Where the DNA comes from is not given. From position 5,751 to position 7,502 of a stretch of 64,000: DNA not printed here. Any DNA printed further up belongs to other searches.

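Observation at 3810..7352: ImcH-like and CbcL-like inner-membrane quinol oxidoreductase modules joined in one operon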

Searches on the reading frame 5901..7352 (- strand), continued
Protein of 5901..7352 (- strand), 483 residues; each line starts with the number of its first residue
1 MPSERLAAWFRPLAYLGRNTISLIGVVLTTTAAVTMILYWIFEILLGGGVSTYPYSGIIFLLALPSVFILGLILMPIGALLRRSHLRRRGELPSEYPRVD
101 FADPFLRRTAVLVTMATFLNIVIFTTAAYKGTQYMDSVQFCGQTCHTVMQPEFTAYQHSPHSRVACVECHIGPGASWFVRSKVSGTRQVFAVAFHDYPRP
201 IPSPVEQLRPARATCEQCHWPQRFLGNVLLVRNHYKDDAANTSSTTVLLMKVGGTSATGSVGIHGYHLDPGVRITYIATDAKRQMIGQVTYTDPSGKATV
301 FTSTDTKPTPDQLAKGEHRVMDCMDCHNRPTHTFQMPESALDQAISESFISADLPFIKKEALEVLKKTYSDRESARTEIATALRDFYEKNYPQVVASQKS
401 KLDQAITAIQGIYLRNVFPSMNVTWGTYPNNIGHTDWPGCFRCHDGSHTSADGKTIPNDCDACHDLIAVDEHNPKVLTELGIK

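Call 13: find_encoding_contigs(protein=P0083, flank=7000, max_places=2)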
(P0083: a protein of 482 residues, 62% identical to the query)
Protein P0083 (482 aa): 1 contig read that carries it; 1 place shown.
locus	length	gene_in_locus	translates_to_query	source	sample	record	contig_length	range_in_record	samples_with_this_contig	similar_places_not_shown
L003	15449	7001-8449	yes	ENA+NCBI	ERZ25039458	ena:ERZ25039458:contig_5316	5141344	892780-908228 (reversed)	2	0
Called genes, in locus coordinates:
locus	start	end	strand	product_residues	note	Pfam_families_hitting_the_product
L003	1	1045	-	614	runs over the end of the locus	PF08439:Peptidase_M3_N, PF01432:Peptidase_M3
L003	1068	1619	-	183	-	-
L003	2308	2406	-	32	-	-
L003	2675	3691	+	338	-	PF22113:Mtrc-MtrF_II-IV_dom (weak), PF14522:Cytochrome_C7 (faint), PF14537:Cytochrom_c3_2 (faint), PF13435:Cytochrome_C554 (faint), PF22678:Cytochrom_c_NrfB-like (weak), PF09699:Paired_CXXCH_1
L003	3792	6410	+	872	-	-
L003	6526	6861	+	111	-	PF00034:Cytochrom_C, PF13442:Cytochrome_CBB3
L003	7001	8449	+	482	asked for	PF03264:Cytochrom_NNT (weak), PF14522:Cytochrome_C7 (faint)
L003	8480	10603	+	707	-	PF02085:Cytochrom_CIII (faint), PF09699:Paired_CXXCH_1 (faint), PF14537:Cytochrom_c3_2 (faint), PF14522:Cytochrome_C7 (weak), PF01292:Ni_hydr_CYTB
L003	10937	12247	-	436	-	PF13011:LZ_Tnp_IS481 (faint), PF13565:HTH_32 (weak), PF00665:rve (faint)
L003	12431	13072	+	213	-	PF00210:Ferritin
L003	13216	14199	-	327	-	PF02558:ApbA, PF08546:ApbA_C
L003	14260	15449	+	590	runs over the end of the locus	PF00343:Phosphorylase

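Call 35: find_encoding_contigs(protein=P0113, flank=7000, max_places=1)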
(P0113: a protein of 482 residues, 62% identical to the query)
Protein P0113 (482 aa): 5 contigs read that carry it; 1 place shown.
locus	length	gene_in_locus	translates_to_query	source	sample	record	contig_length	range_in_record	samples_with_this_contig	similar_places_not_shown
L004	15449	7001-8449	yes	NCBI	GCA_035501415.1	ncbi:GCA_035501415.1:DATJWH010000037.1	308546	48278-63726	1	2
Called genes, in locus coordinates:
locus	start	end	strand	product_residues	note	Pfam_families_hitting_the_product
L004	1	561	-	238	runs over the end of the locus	PF00027:cNMP_binding, PF13545:HTH_Crp_2, PF00325:Crp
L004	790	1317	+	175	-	PF02566:OsmC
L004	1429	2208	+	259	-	PF00027:cNMP_binding, PF13545:HTH_Crp_2, PF00325:Crp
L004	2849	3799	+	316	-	PF14537:Cytochrom_c3_2 (faint), PF22678:Cytochrom_c_NrfB-like (faint), PF14522:Cytochrome_C7 (faint), PF13435:Cytochrome_C554 (faint), PF09699:Paired_CXXCH_1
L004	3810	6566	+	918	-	-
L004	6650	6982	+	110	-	PF13442:Cytochrome_CBB3, PF00034:Cytochrom_C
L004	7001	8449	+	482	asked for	PF03264:Cytochrom_NNT, PF14522:Cytochrome_C7 (faint)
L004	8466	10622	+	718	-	PF02085:Cytochrom_CIII (faint), PF09699:Paired_CXXCH_1 (faint), PF14522:Cytochrome_C7 (faint), PF14537:Cytochrom_c3_2 (faint), PF01292:Ni_hydr_CYTB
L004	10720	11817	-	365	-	PF08240:ADH_N, PF16912:Glu_dehyd_C (weak), PF00107:ADH_zinc_N, PF13602:ADH_zinc_N_2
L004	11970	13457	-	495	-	PF01266:DAO (weak), PF01593:Amino_oxidase, PF13450:NAD_binding_8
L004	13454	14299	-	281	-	PF00528:BPD_transp_1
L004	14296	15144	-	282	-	PF00528:BPD_transp_1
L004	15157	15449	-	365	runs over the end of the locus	PF00005:ABC_tran, PF13304:AAA_21 (faint), PF08402:TOBE_2 (faint)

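Call 37: search_protein_representatives(protein=window:5901-7352:-)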
Query: 483 residues. Proteins with E-value up to 0.001 (for the whole library): 3584; up to 1e-10: 2240; up to 1e-30: 880. The best 150 are listed.
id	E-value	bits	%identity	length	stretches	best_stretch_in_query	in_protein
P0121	6.1e-202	688.1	59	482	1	3-483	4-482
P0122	7.3e-151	519.7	51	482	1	7-482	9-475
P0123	9.4e-151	519.3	50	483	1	8-481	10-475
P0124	2.7e-141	488.1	47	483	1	9-482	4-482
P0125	1.3e-139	482.6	48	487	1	13-483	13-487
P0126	5.7e-139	480.5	48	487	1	17-480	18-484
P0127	1.9e-136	472.2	47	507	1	3-468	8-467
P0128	3.2e-134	464.8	46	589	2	16-468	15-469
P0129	6.4e-134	463.8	46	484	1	11-480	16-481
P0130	2.7e-132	458.4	46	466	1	11-469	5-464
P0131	2.9e-131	455.1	44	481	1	5-479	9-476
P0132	4.1e-131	454.6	45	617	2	17-466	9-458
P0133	5.5e-130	450.8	46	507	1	6-470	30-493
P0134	1.8e-129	449.1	46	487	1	7-482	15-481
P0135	3.4e-128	444.9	45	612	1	16-468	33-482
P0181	3.3e-106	372.4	39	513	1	18-475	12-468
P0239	1.1e-93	331.1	38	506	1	18-469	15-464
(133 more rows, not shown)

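Call 39: list_cluster_members(proteins=[P0181, P0127, P0001, P0121, P0239])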
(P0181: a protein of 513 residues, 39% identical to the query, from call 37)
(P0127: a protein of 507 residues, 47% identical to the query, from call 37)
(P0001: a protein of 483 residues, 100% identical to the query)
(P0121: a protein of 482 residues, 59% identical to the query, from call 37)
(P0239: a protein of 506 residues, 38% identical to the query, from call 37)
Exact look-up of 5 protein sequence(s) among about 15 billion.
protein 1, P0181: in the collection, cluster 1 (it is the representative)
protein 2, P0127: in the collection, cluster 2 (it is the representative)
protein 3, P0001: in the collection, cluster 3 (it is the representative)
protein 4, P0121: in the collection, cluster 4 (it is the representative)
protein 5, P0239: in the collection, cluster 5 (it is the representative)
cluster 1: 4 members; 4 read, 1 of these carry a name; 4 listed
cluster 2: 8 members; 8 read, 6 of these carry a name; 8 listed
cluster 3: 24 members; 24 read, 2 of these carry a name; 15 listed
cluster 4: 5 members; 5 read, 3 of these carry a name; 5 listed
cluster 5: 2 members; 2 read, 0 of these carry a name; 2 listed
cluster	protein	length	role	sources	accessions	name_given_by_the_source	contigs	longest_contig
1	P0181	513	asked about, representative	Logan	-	-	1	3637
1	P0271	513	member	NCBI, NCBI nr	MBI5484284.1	MAG: NapC/NirT family cytochrome c [Deltaproteobacteria bacterium] | NapC/NirT family cytochrome c [Deltaproteobacteria bacterium]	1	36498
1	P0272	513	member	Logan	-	-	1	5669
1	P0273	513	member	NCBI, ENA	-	-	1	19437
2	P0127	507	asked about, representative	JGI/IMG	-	nitrate/TMAO reductase-like tetraheme cytochrome c subunit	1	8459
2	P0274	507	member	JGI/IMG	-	hypothetical protein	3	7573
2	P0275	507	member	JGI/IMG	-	NapC/NirT cytochrome c family protein/cytochrome c3-like protein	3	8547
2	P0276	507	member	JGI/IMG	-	nitrate/TMAO reductase-like tetraheme cytochrome c subunit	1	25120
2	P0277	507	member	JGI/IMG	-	nitrate/TMAO reductase-like tetraheme cytochrome c subunit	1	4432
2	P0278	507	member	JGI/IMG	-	nitrate/TMAO reductase-like tetraheme cytochrome c subunit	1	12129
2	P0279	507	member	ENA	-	-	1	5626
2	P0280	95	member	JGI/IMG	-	-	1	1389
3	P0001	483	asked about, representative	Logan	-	-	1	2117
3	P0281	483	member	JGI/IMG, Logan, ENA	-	nitrate/TMAO reductase-like tetraheme cytochrome c subunit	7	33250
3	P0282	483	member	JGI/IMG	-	nitrate/TMAO reductase-like tetraheme cytochrome c subunit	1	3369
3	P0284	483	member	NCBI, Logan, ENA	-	-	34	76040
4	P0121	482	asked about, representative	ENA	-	-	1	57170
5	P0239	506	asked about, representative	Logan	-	-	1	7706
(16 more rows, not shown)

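Call 40: find_encoding_contigs(protein=P0284, flank=5000, max_places=4)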
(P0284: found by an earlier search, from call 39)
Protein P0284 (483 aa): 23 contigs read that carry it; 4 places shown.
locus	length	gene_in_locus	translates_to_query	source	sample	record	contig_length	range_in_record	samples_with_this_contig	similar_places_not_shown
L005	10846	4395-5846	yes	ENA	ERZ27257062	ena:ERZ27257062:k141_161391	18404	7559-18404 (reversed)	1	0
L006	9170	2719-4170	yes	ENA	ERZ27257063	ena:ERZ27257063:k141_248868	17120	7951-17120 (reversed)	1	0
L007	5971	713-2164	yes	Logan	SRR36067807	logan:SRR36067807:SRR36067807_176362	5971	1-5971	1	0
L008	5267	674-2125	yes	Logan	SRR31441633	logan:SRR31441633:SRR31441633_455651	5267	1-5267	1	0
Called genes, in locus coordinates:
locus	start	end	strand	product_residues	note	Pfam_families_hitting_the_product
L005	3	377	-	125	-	?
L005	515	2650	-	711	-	PF02922:CBM_48, PF00128:Alpha-amylase, PF21331:Isoamylase_C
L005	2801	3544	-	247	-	-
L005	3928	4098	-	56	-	-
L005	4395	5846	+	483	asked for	PF03264:Cytochrom_NNT, PF14522:Cytochrome_C7 (faint)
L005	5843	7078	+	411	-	PF02085:Cytochrom_CIII (faint), PF09699:Paired_CXXCH_1 (faint), PF14522:Cytochrome_C7 (faint), PF14537:Cytochrom_c3_2 (faint), PF22678:Cytochrom_c_NrfB-like (faint), PF22113:Mtrc-MtrF_II-IV_dom (weak)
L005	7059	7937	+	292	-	PF01292:Ni_hydr_CYTB (weak)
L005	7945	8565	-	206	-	-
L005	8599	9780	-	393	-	PF25989:YknX_C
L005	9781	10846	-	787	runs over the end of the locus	PF12704:MacB_PCD (faint), PF02687:FtsX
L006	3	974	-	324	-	?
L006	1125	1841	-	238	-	-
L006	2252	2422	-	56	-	-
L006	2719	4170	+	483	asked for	PF03264:Cytochrom_NNT, PF14522:Cytochrome_C7 (faint)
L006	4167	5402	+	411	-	PF02085:Cytochrom_CIII (faint), PF09699:Paired_CXXCH_1 (faint), PF14522:Cytochrome_C7 (faint), PF14537:Cytochrom_c3_2 (faint), PF22678:Cytochrom_c_NrfB-like (faint), PF22113:Mtrc-MtrF_II-IV_dom (weak)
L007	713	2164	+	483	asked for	PF03264:Cytochrom_NNT, PF14522:Cytochrome_C7 (faint)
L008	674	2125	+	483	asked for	PF03264:Cytochrom_NNT, PF14522:Cytochrome_C7 (faint)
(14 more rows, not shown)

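Call 42: search_solved_structures(query=L003:8480-10603:+, max_evalue=1)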
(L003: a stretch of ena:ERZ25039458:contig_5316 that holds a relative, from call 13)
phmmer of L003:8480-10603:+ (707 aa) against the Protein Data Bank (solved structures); distinct sequences matched with E-value up to 1: 7.
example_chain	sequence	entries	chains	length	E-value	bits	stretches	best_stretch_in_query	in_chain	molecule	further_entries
28pb_A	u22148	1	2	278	5.7e-10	41.4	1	40-148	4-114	Cytochrome c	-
6i5b_A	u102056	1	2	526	0.00015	23.5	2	230-309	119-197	Uncharacterized protein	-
1kqf_C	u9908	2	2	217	0.036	15.6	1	473-653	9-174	FORMATE DEHYDROGENASE, NITRATE-INDUCIBLE, CYTOCHROME B556(FDN) SUBUNIT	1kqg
8gqd_E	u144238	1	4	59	0.2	13.1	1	75-114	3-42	Protein-arginine kinase activator protein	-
6hif_G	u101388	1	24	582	0.4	12.1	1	139-288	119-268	Hydrazine dehydrogenase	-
2ozy_A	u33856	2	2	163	0.54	11.7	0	75-126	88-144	Cytochrome c-type protein nrfB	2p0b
6v0a_A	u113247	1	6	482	0.82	11.1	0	261-309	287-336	Nitrite reductase (cytochrome; ammonia-forming)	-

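Call 47: find_related_loci(query=A2, collection=genome_contigs, flank=8000)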
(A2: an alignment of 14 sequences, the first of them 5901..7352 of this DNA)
Query A2 (483 aa) in genome_contigs; peptide patterns used: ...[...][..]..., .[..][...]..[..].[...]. (x = any residue, [..] = any of these).
600 stretches matched a pattern (row limit reached: there are more); 582 encode a relative of the query (tblastn E <= 1e-3); the best 80 are kept; 80 distinct loci.
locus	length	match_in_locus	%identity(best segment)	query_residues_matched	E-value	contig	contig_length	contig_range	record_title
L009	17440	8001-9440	67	4-483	0e+0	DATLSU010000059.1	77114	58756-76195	MAG TPA_asm: Patescibacteria group bacterium isolate SMAG_U13938 k141_890502, whole genome shotgun sequence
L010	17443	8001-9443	67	3-483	0e+0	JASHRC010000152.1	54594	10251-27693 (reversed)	MAG: Candidatus Acidiferrales bacterium isolate JOPF091 JOPF_AWAY_contig_805626, whole genome shotgun sequence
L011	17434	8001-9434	62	4-483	0e+0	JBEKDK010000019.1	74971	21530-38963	MAG: Candidatus Acidiferrales bacterium isolate SPRUCE 181 SPRUCE_181_19, whole genome shotgun sequence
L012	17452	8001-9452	62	1-483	0e+0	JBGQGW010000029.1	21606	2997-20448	MAG: Terriglobia bacterium isolate OBJ2_061818_090_18 k141_2330293_length_21606_cov_13.8530, whole genome shotgun sequen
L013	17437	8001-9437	60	4-483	0e+0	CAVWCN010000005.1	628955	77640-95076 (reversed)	MAG: uncultured Acidobacteriota bacterium isolate MFD05502.bin.3.177 genome assembly, contig: contig_25585, whole genome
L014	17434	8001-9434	60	4-483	0e+0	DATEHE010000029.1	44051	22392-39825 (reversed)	MAG TPA_asm: Candidatus Acidoferrum sp. isolate SMAG_U8803 k141_1252506, whole genome shotgun sequence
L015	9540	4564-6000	59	3-483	0e+0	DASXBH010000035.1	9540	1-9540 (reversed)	MAG TPA_asm: Candidatus Acidoferrum sp. isolate SMAG_U5028 k141_829420, whole genome shotgun sequence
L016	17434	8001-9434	60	4-483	0e+0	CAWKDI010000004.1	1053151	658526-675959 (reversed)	MAG: uncultured Acidobacteriota bacterium isolate MFD05512.bin.2.190 genome assembly, contig: contig_18282, whole genome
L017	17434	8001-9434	59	4-483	0e+0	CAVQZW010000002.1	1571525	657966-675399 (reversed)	MAG: uncultured Acidobacteriota bacterium isolate MFD00008.bin.2.180 genome assembly, contig: contig_20734, whole genome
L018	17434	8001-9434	59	4-483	0e+0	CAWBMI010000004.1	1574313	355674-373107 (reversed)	MAG: uncultured Acidobacteriaceae bacterium isolate MFD00731.bin.1.220 genome assembly, contig: contig_3247, whole genom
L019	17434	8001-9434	59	4-483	0e+0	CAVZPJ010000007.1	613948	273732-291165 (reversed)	MAG: uncultured Acidobacteriaceae bacterium isolate MFD02248.bin.2.132 genome assembly, contig: contig_31012, whole geno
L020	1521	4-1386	61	21-483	0e+0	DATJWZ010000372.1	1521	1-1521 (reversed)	MAG TPA_asm: Candidatus Eisenbacteria bacterium isolate SMAG_U15113 k141_3830633, whole genome shotgun sequence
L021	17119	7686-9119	59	4-483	0e+0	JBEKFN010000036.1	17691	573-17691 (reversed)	MAG: Terriglobales bacterium isolate SPRUCE 230 SPRUCE_230_36, whole genome shotgun sequence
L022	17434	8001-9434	61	4-483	0e+0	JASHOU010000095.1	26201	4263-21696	MAG: Terriglobales bacterium isolate JOPF031 JOPF_NEAR_contig_716697, whole genome shotgun sequence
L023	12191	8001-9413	58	11-483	0e+0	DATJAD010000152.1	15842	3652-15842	MAG TPA_asm: Candidatus Acidoferrum sp. isolate SMAG_U15318 k141_4610266, whole genome shotgun sequence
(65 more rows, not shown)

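Call 53: search_protein_families(library=ncbifam, proteins=[L001:6541-6879:+, L003:8480-10603:+], max_evalue=0.01)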
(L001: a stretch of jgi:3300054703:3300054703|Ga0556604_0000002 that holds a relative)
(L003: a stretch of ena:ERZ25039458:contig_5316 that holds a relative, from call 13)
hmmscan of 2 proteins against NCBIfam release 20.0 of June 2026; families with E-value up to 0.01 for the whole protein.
L001:6541-6879:+ (112 aa): 9 families
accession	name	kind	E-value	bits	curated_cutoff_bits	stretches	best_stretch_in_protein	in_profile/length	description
NF045930.1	Cytc6PetJCyano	equivalog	5.8e-12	45.5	135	1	12-110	10-107/110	cytochrome c6 PetJ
NF050122.1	bc1_QcrC_actin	exception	2.4e-09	36.9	200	1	30-111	137-214/253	cytochrome bc1 complex diheme cytochrome c subunit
TIGR00782.1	ccoP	equivalog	5.6e-08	32.4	179.95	1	30-110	204-283/285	cytochrome-c oxidase, cbb3-type subunit III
NF045773.1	cytochro_C550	exception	4e-07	30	125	1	28-106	48-117/118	cytochrome c550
NF011054.0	PRK14486.1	equivalog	7.2e-07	29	447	1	28-109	214-291/294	putative bifunctional cbb3-type cytochrome c oxidase subunit II/cytochrome c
NF045774.1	cytochro_C551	exception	3.3e-06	27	118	1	28-105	38-106/110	cytochrome c551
TIGR03872.1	cytochrome_MoxG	equivalog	1.3e-05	25.4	147.8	1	30-110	45-123/133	cytochrome c(L), periplasmic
NF052248.1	SorU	equivalog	0.00084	19.5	100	1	38-105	11-72/72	SorU family sulfite dehydrogenase c-type cytochrome subunit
TIGR02603.1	CxxCH_TIGR02603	domain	0.00094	19.2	68.15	0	35-57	9-31/134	putative heme-binding domain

L003:8480-10603:+ (707 aa): 8 families
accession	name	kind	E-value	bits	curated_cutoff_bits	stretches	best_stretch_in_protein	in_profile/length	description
TIGR03508.1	decahem_SO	subfamily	7e-15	55.2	192.2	2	139-404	3-248/258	DmsE family decaheme c-type cytochrome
TIGR01583.1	formate-DH-gamm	equivalog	7.3e-12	45.7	115.85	1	470-654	1-171/204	formate dehydrogenase subunit gamma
TIGR04257.1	nanowire_3heme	domain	2.1e-08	34.2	40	1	370-407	24-61/75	c(7)-type cytochrome triheme domain-containing protein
NF008659.0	PRK11659.1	equivalog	2.9e-08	33.6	184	0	139-224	47-134/188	cytochrome c nitrite reductase pentaheme subunit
TIGR03146.1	cyt_nit_nrfB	equivalog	0.00058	20.2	166.6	0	139-176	12-48/145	cytochrome c nitrite reductase pentaheme subunit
TIGR02125.1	CytB-hydogenase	equivalog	0.0006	19.4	121.5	1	476-653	5-189/212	Ni/Fe-hydrogenase, b-type cytochrome subunit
NF040967.1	cytc_ExtN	equivalog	0.0022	16.9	200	0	234-289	32-83/415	selenite/tellurite reduction operon c-type cytochrome ExtN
NF040968.1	FeS_ExtO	equivalog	0.0022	16.9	200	0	233-287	31-81/416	selenite/tellurite reduction operon b-type cytochrome iron-sulfur cluster-binding subunit ExtO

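Call 54: search_protein_families(library=pfam, proteins=[L001:6541-6879:+, L003:8480-10603:+], max_evalue=0.01)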
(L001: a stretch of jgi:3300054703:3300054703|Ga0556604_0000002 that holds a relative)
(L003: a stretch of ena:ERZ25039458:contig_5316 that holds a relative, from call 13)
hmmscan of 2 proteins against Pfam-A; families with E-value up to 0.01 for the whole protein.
L001:6541-6879:+ (112 aa): 2 families
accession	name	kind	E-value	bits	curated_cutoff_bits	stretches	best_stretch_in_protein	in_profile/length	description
PF13442.11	Cytochrome_CBB3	-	2.1e-13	50.8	27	1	29-105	3-68/68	Cytochrome C oxidase, cbb3-type, subunit III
PF00034.26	Cytochrom_C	-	6.4e-09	37.5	21.3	1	32-108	4-89/90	Cytochrome c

L003:8480-10603:+ (707 aa): 6 families
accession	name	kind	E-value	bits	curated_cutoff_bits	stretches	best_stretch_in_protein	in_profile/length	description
PF14522.11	Cytochrome_C7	-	5.7e-23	81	24.8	4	137-205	12-67/67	Cytochrome c7 and related cytochrome c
PF14537.11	Cytochrom_c3_2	-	1.1e-15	58.2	25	2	119-205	8-79/79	Cytochrome c3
PF01292.26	Ni_hydr_CYTB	-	5.8e-14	52.7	30.1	2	473-656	1-166/179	Prokaryotic cytochrome b561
PF09699.15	Paired_CXXCH_1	-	1.3e-10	41.2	20.6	2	87-126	1-38/41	Doubled CXXCH motif (Paired_CXXCH_1)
PF02085.21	Cytochrom_CIII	-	2e-06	28.5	22.9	0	39-100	47-101/101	Class III cytochrome C family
PF14358.11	DUF4405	-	0.0024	18.8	26.7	1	481-539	2-62/66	Domain of unknown function (DUF4405)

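Call 71: find_encoding_contigs(protein=P0181, flank=6000, max_places=2)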
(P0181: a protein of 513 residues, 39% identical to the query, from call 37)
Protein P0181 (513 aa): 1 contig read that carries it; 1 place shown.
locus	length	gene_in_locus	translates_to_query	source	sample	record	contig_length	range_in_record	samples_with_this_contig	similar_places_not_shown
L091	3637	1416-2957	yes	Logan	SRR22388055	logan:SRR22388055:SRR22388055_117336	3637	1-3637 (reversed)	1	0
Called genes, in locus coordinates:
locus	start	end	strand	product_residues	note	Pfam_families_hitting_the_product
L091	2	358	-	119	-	?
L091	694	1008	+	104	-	PF14522:Cytochrome_C7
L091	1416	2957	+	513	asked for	PF03264:Cytochrom_NNT (weak), PF14522:Cytochrome_C7 (faint), PF14537:Cytochrom_c3_2 (faint)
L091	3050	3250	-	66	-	-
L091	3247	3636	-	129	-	?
